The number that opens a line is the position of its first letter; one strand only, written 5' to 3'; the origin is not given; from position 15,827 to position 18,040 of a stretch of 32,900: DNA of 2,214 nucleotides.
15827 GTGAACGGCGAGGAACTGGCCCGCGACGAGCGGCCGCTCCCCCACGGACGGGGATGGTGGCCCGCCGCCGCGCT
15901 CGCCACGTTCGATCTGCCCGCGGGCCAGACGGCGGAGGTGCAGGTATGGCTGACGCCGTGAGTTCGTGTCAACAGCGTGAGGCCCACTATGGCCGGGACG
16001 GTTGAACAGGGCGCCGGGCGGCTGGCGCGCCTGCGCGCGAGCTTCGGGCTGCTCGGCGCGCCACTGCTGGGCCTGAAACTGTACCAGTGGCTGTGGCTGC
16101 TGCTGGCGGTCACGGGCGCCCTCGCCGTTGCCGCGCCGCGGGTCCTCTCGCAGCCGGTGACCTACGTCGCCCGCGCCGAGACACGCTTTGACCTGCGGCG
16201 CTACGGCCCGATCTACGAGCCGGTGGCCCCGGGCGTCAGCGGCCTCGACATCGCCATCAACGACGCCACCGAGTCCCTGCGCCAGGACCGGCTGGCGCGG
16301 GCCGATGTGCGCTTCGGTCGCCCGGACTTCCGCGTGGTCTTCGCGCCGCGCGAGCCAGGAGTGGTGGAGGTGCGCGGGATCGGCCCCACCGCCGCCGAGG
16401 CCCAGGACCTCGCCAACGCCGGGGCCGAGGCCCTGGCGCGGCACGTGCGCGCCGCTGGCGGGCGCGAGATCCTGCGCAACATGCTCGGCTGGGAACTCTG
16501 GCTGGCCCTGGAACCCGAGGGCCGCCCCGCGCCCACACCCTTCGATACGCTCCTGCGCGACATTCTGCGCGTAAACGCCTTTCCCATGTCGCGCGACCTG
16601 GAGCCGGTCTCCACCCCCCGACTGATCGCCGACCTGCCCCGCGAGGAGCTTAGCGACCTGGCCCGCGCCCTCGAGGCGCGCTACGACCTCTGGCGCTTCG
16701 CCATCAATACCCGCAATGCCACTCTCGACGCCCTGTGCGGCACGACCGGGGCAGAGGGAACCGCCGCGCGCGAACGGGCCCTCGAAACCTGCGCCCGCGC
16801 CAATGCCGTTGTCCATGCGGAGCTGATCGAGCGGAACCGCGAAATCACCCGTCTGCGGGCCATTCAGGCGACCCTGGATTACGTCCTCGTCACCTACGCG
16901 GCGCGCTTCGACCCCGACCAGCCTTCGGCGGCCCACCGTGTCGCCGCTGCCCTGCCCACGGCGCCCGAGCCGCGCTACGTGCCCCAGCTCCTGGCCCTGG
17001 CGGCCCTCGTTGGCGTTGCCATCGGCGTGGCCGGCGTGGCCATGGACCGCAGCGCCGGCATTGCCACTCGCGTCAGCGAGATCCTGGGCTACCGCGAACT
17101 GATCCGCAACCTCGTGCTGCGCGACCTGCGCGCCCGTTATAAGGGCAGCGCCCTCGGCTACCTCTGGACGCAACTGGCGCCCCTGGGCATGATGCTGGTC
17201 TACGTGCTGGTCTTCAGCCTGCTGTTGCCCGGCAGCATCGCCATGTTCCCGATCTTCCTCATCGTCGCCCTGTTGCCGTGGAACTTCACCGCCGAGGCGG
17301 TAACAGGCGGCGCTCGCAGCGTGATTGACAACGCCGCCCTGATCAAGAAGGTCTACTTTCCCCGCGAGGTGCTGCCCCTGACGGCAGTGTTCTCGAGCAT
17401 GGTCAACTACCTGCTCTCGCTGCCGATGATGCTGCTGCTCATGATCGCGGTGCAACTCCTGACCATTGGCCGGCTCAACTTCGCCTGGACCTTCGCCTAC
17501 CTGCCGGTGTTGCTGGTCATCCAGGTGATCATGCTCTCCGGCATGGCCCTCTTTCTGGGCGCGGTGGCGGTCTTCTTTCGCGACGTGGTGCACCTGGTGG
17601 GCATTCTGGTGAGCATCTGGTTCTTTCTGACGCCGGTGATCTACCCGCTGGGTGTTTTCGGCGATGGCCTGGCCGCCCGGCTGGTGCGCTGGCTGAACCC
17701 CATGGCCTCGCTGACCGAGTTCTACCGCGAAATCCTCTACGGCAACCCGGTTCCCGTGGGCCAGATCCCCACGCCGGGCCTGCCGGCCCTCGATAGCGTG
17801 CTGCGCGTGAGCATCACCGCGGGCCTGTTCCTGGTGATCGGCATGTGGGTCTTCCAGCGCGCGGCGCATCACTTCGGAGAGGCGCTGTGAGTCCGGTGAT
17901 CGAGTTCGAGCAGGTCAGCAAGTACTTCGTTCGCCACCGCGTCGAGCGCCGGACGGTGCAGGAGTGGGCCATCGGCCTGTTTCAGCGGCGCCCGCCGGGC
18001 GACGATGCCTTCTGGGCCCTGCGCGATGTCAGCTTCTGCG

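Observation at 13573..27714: Surface-glycan assembly/export island with a non-canonical parts list (candidate undescribed variant of the ABC-transporter-dependent pathway)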

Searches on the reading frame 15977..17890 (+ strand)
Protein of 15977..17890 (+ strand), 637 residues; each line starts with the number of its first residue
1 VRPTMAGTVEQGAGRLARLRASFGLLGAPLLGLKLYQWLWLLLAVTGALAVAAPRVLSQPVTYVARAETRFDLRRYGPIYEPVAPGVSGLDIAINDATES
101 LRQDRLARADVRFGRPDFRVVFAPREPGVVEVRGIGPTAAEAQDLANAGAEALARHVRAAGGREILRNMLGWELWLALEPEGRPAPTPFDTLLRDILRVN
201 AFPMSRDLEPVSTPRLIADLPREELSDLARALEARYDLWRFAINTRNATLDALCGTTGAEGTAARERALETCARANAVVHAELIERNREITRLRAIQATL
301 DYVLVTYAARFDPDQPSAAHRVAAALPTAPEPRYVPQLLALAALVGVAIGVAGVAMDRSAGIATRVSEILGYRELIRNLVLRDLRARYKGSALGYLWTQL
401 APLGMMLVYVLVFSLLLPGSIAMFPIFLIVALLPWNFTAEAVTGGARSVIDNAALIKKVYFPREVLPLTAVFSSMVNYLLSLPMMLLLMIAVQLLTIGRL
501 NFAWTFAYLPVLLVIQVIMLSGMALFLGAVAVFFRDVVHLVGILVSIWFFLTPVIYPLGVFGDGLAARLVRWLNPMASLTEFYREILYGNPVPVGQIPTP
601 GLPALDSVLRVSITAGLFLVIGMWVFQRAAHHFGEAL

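Call 4: search_protein_families(library=pfam, proteins=[window:15977-17890:+], max_evalue=0.01)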
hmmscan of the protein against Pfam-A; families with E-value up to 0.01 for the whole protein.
window:15977-17890:+ (637 aa): 1 family
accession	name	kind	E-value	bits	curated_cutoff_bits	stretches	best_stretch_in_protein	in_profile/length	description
PF01061.29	ABC2_membrane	-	4.1e-14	53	26.9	1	376-588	3-211/211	ABC-2 type transporter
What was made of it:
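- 17071..17890 (+): g3, C-terminal part: Wzm ABC-2 permease. Pfam ABC2_membrane at 53 bits (call 4).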

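Call 10: find_homologous_proteins(query=window:15977-17887:+, max_evalue=0.00001)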
Query window:15977-17887:+ (637 aa): 298 proteins with E <= 0.00001 among 8000 candidates; the best 120 are listed.
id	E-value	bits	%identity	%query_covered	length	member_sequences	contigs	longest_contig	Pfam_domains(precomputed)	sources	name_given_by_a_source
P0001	0.0e+0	1300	95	99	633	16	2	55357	PF01061.30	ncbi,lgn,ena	-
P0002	0.0e+0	1263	91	99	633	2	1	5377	PF01061.30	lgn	-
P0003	0.0e+0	1162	84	99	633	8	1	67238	PF01061.30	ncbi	ncbi:MAG: ABC transporter permease [Chloroflexaceae bacterium]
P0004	0.0e+0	1055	76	99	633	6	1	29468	PF01061.30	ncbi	-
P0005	0.0e+0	1025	75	99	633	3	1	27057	PF01061.30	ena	-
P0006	0.0e+0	1023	75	99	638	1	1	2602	PF01061.30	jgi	jgi:lipopolysaccharide transport system permease protein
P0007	3.1e-296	1002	74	99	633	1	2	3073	PF01061.30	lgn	-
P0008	3.2e-295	999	73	99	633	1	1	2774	PF01061.30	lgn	-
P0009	1.2e-294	997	73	99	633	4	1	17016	PF01061.30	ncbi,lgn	-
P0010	3.9e-294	995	73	99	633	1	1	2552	PF01061.30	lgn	-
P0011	8.4e-294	994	73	97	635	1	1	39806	PF01061.30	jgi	jgi:lipopolysaccharide transport system permease protein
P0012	6.1e-293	991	73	97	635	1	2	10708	PF01061.30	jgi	jgi:lipopolysaccharide transport system permease protein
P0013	7.0e-293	991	72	99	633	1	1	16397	PF01061.30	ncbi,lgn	-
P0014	2.5e-292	989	72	99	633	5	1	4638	PF01061.30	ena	-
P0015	4.3e-290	982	72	99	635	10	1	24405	PF01061.30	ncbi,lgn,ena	-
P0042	8.8e-266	901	66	99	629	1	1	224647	PF01061.30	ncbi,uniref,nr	ncbi:ABC transporter permease [Oscillochloris sp. ZM17-4]|uniref:ABC transporter permease n=1 Tax=Os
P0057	1.2e-255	868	63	99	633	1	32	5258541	PF01061.30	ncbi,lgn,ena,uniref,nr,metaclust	ncbi:MAG TPA: ABC transporter permease [Chloroflexus aurantiacus]|uniref:Transport permease protein 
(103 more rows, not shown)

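Call 11: find_encoding_contigs(protein=P0057, flank=10000, max_places=2)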
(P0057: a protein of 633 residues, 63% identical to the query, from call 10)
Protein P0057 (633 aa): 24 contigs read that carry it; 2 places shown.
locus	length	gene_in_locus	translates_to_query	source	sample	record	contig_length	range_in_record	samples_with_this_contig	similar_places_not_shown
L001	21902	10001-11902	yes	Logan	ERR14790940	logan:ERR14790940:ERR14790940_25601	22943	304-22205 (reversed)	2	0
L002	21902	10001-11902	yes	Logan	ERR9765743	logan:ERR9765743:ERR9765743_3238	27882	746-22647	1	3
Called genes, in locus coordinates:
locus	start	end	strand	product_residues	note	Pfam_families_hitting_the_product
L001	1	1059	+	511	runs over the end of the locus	PF17820:PDZ_6, PF19238:Radical_SAM_2, PF04055:Radical_SAM (faint), PF04459:DUF512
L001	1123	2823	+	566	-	PF01590:GAF, PF13185:GAF_2, PF13492:GAF_3, PF13185:GAF_2, PF01590:GAF, PF13492:GAF_3, PF13487:HD_5, PF01966:HD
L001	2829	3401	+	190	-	PF00117:GATase, PF07722:Peptidase_C26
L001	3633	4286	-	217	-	PF20092:DUF6483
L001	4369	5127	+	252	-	PF00106:adh_short, PF08659:KR, PF01370:Epimerase (weak), PF13561:adh_short_C2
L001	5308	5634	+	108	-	PF01035:DNA_binding_1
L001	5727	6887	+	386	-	PF00083:Sugar_tr, PF07690:MFS_1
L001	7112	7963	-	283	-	PF00561:Abhydrolase_1, PF12146:Hydrolase_4, PF12697:Abhydrolase_6, PF00561:Abhydrolase_1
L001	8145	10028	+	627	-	PF01522:Polysacc_deac_1 (weak)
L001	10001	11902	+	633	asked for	PF01061:ABC2_membrane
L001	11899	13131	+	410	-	PF00005:ABC_tran, PF14524:Wzt_C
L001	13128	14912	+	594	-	PF13692:Glyco_trans_1_4 (weak)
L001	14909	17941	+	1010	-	PF00535:Glycos_transf_2, PF13641:Glyco_tranf_2_3, PF00535:Glycos_transf_2, PF13641:Glyco_tranf_2_3, PF13632:Glyco_trans_2_3, PF20706:GT4-conflict, PF00534:Glycos_transf_1, PF13692:Glyco_trans_1_4, +4 more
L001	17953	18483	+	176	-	-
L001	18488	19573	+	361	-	PF20706:GT4-conflict, PF00534:Glycos_transf_1, PF13692:Glyco_trans_1_4, PF13524:Glyco_trans_1_2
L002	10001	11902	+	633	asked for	PF01061:ABC2_membrane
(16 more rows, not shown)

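Call 12: find_encoding_contigs(protein=P0042, flank=10000, max_places=2)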
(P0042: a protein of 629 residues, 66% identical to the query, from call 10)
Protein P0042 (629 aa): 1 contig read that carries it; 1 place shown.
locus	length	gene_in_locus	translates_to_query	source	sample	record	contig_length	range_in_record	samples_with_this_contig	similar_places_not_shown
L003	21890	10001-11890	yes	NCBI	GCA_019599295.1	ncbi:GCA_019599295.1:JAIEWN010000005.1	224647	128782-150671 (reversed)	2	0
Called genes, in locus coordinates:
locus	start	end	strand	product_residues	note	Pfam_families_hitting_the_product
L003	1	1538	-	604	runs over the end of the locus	PF17957:Big_7 (weak), PF13529:Peptidase_C39_2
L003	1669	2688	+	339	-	PF01381:HTH_3, PF13560:HTH_31 (weak)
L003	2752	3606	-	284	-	PF08386:Abhydrolase_4 (faint), PF12146:Hydrolase_4, PF00561:Abhydrolase_1, PF12697:Abhydrolase_6, PF00756:Esterase (weak)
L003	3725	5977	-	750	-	PF01061:ABC2_membrane, PF12679:ABC2_membrane_2, PF12730:ABC2_membrane_4 (weak), PF12698:ABC2_membrane_3 (weak), PF12679:ABC2_membrane_2, PF01944:SpoIIM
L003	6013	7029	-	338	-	PF00005:ABC_tran, PF13304:AAA_21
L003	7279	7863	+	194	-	PF00111:Fer2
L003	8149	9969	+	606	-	PF01522:Polysacc_deac_1 (faint)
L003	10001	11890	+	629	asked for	PF01061:ABC2_membrane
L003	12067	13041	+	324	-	PF13489:Methyltransf_23, PF08241:Methyltransf_11, PF08242:Methyltransf_12, PF13649:Methyltransf_25, PF13847:Methyltransf_31 (faint)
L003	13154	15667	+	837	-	PF00535:Glycos_transf_2, PF10111:Glyco_tranf_2_2 (faint), PF13641:Glyco_tranf_2_3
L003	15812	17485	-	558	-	PF00664:ABC_membrane, PF00005:ABC_tran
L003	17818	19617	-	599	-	PF00664:ABC_membrane, PF00005:ABC_tran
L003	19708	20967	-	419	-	-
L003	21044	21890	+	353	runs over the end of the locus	PF01170:UPF0020, PF05175:MTS (weak), PF06325:PrmA (weak), PF13847:Methyltransf_31, PF08241:Methyltransf_11, PF08242:Methyltransf_12 (weak), PF13649:Methyltransf_25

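Call 14: find_related_loci(query=A1, collection=genome_contigs, flank=10000)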
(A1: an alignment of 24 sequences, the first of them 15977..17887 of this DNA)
Query A1 (637 aa) in genome_contigs; peptide patterns used: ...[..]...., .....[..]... (x = any residue, [..] = any of these).
600 stretches matched a pattern (row limit reached: there are more); 587 encode a relative of the query (tblastn E <= 1e-3); the best 80 are kept; 80 distinct loci.
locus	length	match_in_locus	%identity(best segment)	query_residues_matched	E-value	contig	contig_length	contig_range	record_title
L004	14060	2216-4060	70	24-637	0e+0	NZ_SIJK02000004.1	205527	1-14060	Candidatus Chloroploca mongolica isolate M50-1 NODE_4_length_205527_cov_55.641941, whole genome shotgun sequence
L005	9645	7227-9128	73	4-637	0e+0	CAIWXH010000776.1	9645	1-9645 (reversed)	MAG: uncultured Oscillochloris sp. isolate Kiruna_bin-09937 genome assembly, contig: bin-09937:776/850, whole genome sho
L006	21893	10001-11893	68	5-637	0e+0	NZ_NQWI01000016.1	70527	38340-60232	Candidatus Viridilinea mediisalina strain Kir15-3F NODE_73_length_70527_cov_161.703, whole genome shotgun sequence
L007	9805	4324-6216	71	5-637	0e+0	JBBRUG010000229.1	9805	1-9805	MAG: Chloroflexales bacterium isolate La3_concoct.174 La3_concoct.174_K_2007091_L_9805_cov_12.4039, whole genome shotgun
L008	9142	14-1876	75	17-637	0e+0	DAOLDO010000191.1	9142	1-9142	MAG TPA_asm: Chloroflexaceae bacterium isolate AMR_MDS_0156 NODE_1379_length_9142_cov_5.162980, whole genome shotgun seq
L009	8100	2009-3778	65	44-637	0e+0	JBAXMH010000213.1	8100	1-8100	MAG: Chloroflexales bacterium isolate ELA448 MAG448_213, whole genome shotgun sequence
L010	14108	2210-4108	62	5-637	0e+0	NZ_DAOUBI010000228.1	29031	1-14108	MAG: Chloroflexus sp. isolate H69_720 k75_419258, whole genome shotgun sequence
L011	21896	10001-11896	62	5-637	0e+0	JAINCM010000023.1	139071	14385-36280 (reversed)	MAG: Chloroflexus sp. isolate BIN1 4315, whole genome shotgun sequence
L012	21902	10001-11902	63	4-637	0e+0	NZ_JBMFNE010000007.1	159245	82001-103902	MAG: Chloroflexus sp. isolate KM4338-03 NODE_7_length_159245_cov_87.445649, whole genome shotgun sequence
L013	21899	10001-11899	63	5-637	0e+0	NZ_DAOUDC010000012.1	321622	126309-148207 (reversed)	MAG: Chloroflexus sp. isolate H89_891 63562, whole genome shotgun sequence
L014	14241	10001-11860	60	24-637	0e+0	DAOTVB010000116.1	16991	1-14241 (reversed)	MAG TPA_asm: Chloroflexaceae bacterium isolate F7_114 k211_1598544, whole genome shotgun sequence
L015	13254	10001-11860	60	24-637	0e+0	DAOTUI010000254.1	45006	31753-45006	MAG TPA_asm: Chloroflexaceae bacterium isolate F17_50 k129_327431, whole genome shotgun sequence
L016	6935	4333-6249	53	5-637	0e+0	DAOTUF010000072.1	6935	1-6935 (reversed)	MAG TPA_asm: Chloroflexaceae bacterium isolate F17_46 k129_3026213, whole genome shotgun sequence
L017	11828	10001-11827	57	26-637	0e+0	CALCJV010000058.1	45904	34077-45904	MAG: uncultured Chloroflexales bacterium isolate N1_Bin_METABAT__22_1 genome assembly, contig: c_000001750660, whole gen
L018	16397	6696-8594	72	5-637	0e+0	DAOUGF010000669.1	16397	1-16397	MAG TPA_asm: Chloroflexaceae bacterium isolate R30_113 k103_278936, whole genome shotgun sequence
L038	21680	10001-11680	35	35-628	1e-94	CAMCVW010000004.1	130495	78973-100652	MAG: Thermoflexus hugenholtzii JAD2 isolate MH-08apr19-18 genome assembly, contig: MH-08apr19-C189, whole genome shotgun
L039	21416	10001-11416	37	127-637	2e-77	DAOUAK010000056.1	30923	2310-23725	MAG TPA_asm: Chloroflexia bacterium isolate H63_651 k137_345352, whole genome shotgun sequence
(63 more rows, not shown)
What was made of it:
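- The nearest non-Chloroflexota Wzm in the genome scan is from a Paenibacillus (call 14).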

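Call 19: find_encoding_contigs(protein=P0001, flank=10000, max_places=2)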
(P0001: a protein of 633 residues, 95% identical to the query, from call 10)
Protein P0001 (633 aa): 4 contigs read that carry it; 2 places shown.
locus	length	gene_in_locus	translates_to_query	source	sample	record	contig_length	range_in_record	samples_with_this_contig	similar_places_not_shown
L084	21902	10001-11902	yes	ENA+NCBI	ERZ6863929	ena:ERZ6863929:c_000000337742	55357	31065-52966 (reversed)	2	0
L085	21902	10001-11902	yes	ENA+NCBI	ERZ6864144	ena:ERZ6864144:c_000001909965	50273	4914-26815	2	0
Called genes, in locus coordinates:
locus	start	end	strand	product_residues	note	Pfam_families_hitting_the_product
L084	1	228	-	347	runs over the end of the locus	PF07719:TPR_2 (faint)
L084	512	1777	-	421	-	PF00704:Glyco_hydro_18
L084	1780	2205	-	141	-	PF06262:Zincin_1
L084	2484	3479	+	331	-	-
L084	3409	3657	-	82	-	PF01257:2Fe-2S_thioredx (weak)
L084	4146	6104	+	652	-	PF00561:Abhydrolase_1, PF12146:Hydrolase_4, PF12697:Abhydrolase_6, PF09949:APP1_cat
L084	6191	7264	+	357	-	PF00793:DAHP_synth_1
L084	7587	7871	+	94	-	-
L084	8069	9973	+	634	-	-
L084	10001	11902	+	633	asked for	PF01061:ABC2_membrane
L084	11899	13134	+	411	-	PF00005:ABC_tran, PF14524:Wzt_C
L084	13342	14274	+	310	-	PF13489:Methyltransf_23, PF08241:Methyltransf_11, PF08242:Methyltransf_12, PF13649:Methyltransf_25 (weak)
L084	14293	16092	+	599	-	PF00534:Glycos_transf_1 (weak), PF13692:Glyco_trans_1_4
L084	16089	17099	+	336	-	PF00535:Glycos_transf_2, PF13641:Glyco_tranf_2_3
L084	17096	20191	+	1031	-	PF13439:Glyco_transf_4, PF13524:Glyco_trans_1_2 (faint), PF20706:GT4-conflict (weak), PF00534:Glycos_transf_1, PF13692:Glyco_trans_1_4, PF00534:Glycos_transf_1, PF13692:Glyco_trans_1_4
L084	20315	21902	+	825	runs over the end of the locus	-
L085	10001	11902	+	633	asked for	PF01061:ABC2_membrane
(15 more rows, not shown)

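Call 20: find_encoding_contigs(protein=P0003, flank=10000, max_places=1)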
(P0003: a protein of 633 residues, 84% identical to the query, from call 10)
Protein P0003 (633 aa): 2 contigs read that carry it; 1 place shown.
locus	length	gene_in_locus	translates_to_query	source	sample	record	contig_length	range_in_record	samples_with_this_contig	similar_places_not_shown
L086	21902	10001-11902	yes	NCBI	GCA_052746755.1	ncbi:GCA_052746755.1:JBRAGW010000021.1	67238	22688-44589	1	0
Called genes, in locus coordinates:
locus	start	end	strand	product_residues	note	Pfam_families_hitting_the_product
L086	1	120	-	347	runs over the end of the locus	-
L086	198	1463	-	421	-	PF00704:Glyco_hydro_18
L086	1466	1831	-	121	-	PF06262:Zincin_1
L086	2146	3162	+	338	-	-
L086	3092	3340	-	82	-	-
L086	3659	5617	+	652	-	PF00561:Abhydrolase_1, PF12146:Hydrolase_4, PF12697:Abhydrolase_6, PF09949:APP1_cat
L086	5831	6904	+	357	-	PF00793:DAHP_synth_1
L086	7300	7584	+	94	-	-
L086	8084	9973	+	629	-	-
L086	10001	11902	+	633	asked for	PF01061:ABC2_membrane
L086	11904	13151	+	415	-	PF00005:ABC_tran, PF14524:Wzt_C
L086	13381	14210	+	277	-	PF13489:Methyltransf_23, PF08241:Methyltransf_11 (weak), PF08242:Methyltransf_12, PF13649:Methyltransf_25 (weak)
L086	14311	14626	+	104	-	-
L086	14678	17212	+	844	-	PF00535:Glycos_transf_2, PF10111:Glyco_tranf_2_2 (faint), PF13506:Glyco_transf_21 (faint), PF13641:Glyco_tranf_2_3, PF13632:Glyco_trans_2_3, PF00534:Glycos_transf_1 (weak), PF13692:Glyco_trans_1_4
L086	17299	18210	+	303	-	PF08003:Methyltransf_9, PF13847:Methyltransf_31, PF08241:Methyltransf_11 (weak), PF13649:Methyltransf_25 (weak)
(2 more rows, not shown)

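Call 59: search_protein_families(library=ncbifam, proteins=[window:15977-17890:+], max_evalue=0.001)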
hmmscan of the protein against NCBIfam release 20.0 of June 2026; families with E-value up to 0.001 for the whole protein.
window:15977-17890:+ (637 aa): 1 family
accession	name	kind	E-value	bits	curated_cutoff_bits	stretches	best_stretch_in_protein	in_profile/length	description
NF050109.1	galactan_ABC_perm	equivalog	1.4e-20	73.9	380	1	368-592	16-238/272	galactan export ABC transporter permease subunit Wzm/RfbD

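Call 72: search_protein_families(library=pfam, proteins=[L038:7832-8893:+, L038:8948-9829:+, L038:13019-14980:-, L038:4652-6958:+, L039:7842-9530:-, L039:12694-13869:+, L039:14130-15059:+, L039:6394-7275:+], max_evalue=0.001)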
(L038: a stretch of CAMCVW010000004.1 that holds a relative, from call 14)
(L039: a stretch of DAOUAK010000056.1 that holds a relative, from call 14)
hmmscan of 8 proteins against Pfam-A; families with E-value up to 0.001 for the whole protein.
L038:7832-8893:+ (353 aa): 1 family
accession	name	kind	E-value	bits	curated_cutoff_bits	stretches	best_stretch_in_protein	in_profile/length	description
PF10021.15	PARG_cat_microb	-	3e-09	37.9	23.5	1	97-231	3-145/146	Microbial-type PARG, catalytic domain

L038:8948-9829:+ (293 aa): 1 family
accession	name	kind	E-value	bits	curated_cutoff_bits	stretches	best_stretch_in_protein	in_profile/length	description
PF18731.6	HEPN_Swt1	-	3.5e-21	76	27.5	1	15-123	3-114/115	Swt1-like HEPN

L038:13019-14980:- (653 aa): 2 families
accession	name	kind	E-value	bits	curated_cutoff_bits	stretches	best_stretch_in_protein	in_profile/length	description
PF00920.27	ILVD_EDD_N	-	9.3e-66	222.6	27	1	88-393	14-314/316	Dihydroxy-acid/6-phosphogluconate dehydratase N-terminal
PF24877.1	ILV_EDD_C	-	4.5e-37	127.8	27.7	1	437-583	14-152/191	Dihydroxy-acid/6-phosphogluconate dehydratase C-terminal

L038:4652-6958:+ (768 aa): 5 families
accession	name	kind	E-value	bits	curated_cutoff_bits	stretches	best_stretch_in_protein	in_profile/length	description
PF00580.27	UvrD-helicase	-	4.3e-45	154.9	23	1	9-271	1-265/271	UvrD/REP helicase N-terminal domain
PF13361.12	UvrD_C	-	5.3e-29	102.2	25.6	1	287-641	3-346/350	UvrD-like helicase C-terminal domain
PF13245.12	AAA_19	-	1.8e-15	57.7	25.1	1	25-260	14-132/134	AAA domain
PF13538.12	UvrD_C_2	-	1.2e-09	38.3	27.4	1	621-640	32-51/52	UvrD-like helicase C-terminal domain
PF01443.25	Viral_helicase1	-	3e-06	27.6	21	0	617-640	202-226/228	Viral superfamily 1 RNA helicase core domain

L039:7842-9530:- (562 aa): 5 families
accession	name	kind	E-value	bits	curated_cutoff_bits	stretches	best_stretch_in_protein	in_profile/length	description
PF16203.11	ERCC3_RAD25_C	-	2.6e-45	155.1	27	1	361-552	1-198/248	ERCC3/RAD25/XPB C-terminal helicase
PF13625.11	Helicase_C_3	-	1.2e-32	113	34.2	1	5-127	1-120/125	Helicase conserved C-terminal domain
PF04851.21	ResIII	-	7.4e-19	68.7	22.5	1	183-336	2-163/164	Type III restriction enzyme, res subunit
PF00271.37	Helicase_C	-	2.1e-12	47.7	23.5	1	406-509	2-109/110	Helicase conserved C-terminal domain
PF00270.35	DEAD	-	2.4e-05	24.6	26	1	186-336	1-161/167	DEAD/DEAH box helicase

L039:12694-13869:+ (391 aa): 1 family
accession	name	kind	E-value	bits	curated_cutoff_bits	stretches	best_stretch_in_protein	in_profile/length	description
PF01594.21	AI-2E_transport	-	9.4e-48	163.5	34.3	1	17-356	7-321/327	AI-2E family transporter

L039:14130-15059:+ (309 aa): 1 family
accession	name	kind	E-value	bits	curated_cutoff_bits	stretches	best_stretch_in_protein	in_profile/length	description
PF05681.19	Fumerase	-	3.7e-120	400.7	25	1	38-307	1-269/270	Fumarate hydratase (Fumerase)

L039:6394-7275:+ (293 aa): 2 families
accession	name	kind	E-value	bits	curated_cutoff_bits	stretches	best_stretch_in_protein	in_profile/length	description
PF01261.30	AP_endonuc_2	-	5.5e-23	82.4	31.1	1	22-253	2-231/249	Xylose isomerase-like TIM barrel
PF04909.20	Amidohydro_2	-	0.00023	21.4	26.4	1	24-126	102-200/289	Amidohydrolase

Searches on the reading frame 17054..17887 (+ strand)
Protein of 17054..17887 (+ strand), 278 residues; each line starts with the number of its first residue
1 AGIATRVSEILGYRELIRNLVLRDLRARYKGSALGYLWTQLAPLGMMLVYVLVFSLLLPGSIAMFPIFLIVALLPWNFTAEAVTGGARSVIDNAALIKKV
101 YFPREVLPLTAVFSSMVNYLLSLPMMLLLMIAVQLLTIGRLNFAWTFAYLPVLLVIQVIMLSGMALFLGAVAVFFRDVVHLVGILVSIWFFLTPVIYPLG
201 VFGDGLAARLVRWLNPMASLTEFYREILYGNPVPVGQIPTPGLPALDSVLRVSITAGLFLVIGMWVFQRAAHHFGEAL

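Call 77: search_solved_structures(query=window:17054-17887:+, max_evalue=0.01)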
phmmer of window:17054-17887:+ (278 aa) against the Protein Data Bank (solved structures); distinct sequences matched with E-value up to 0.01: 6.
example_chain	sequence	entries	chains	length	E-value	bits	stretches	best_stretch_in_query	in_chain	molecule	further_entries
6m96_B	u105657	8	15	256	1.9e-19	73.5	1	16-224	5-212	Transport permease protein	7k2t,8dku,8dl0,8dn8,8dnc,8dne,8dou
6oih_D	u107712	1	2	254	2.6e-19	73.1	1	16-224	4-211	Transport permease protein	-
9qfx_A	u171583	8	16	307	4.4e-14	55.9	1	8-230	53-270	Probable O-antigen/lipopolysaccharide transport integral membrane protein ABC transporter | ABC transporter permease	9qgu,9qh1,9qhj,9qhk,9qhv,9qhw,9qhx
6jbh_C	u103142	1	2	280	1.2e-08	38.1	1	13-231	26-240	TarG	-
9cfp_A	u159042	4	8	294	9.2e-08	35.2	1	16-229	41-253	Transport permease protein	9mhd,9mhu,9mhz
9cfl_A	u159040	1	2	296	9.4e-08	35.2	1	16-229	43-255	Transport permease protein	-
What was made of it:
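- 17071..17890 (+): The best PDB hit is Aquifex aeolicus Wzm at E 1.9e-19, followed by mycobacterial Wzm and TarG (call 77).
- On Wzm/Wzt O-antigen-type ABC exporter with cap-reading domain: A. aeolicus Wzm at E 1.9e-19 (call 77).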
